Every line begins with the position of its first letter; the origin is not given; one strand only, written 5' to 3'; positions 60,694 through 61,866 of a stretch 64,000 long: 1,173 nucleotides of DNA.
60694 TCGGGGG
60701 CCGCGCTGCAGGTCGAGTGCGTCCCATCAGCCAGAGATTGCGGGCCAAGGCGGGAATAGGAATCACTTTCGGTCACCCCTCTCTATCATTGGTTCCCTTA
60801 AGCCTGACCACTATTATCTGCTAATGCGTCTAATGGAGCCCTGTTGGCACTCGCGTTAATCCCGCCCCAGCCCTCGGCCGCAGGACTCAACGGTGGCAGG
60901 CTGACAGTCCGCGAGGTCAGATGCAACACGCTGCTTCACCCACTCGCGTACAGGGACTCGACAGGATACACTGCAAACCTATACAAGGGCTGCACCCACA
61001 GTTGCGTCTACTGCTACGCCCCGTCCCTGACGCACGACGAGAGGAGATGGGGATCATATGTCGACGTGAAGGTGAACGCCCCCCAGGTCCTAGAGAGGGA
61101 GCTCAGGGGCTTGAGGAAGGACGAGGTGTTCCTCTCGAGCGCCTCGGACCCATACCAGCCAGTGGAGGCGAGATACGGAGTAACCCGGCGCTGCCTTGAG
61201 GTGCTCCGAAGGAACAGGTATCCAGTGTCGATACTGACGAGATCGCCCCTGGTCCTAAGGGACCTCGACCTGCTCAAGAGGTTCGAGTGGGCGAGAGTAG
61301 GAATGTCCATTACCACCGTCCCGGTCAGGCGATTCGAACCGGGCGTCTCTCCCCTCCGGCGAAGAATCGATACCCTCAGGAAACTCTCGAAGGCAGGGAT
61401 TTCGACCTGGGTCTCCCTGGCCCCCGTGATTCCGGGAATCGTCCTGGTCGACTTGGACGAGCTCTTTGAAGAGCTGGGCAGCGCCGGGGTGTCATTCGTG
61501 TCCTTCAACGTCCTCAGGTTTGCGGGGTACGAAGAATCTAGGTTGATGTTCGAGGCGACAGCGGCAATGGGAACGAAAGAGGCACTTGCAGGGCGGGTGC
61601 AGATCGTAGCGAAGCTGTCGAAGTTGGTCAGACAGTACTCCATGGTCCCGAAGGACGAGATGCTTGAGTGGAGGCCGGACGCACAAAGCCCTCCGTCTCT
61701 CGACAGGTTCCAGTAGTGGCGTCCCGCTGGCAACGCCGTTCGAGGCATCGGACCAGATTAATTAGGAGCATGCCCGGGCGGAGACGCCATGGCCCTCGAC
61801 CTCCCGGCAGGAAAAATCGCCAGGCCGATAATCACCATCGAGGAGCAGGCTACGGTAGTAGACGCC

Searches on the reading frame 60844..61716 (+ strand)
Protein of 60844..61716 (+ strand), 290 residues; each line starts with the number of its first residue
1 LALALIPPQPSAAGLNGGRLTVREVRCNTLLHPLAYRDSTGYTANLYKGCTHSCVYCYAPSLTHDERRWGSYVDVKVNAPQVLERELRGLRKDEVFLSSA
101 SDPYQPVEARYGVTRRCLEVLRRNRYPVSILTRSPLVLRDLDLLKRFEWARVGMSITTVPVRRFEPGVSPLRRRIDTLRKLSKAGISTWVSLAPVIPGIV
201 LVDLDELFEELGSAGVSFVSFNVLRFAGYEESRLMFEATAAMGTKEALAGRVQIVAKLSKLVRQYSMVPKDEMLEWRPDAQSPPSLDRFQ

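Call 39: search_protein_families(library=pfam, proteins=[window:60844-61716:+], max_evalue=0.00001)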
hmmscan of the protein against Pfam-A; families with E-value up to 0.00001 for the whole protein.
window:60844-61716:+ (290 aa): 1 family
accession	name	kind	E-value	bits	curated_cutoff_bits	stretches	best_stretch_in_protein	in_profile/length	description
PF04055.27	Radical_SAM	-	6.9e-15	56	29.5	1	45-210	2-165/166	Radical SAM superfamily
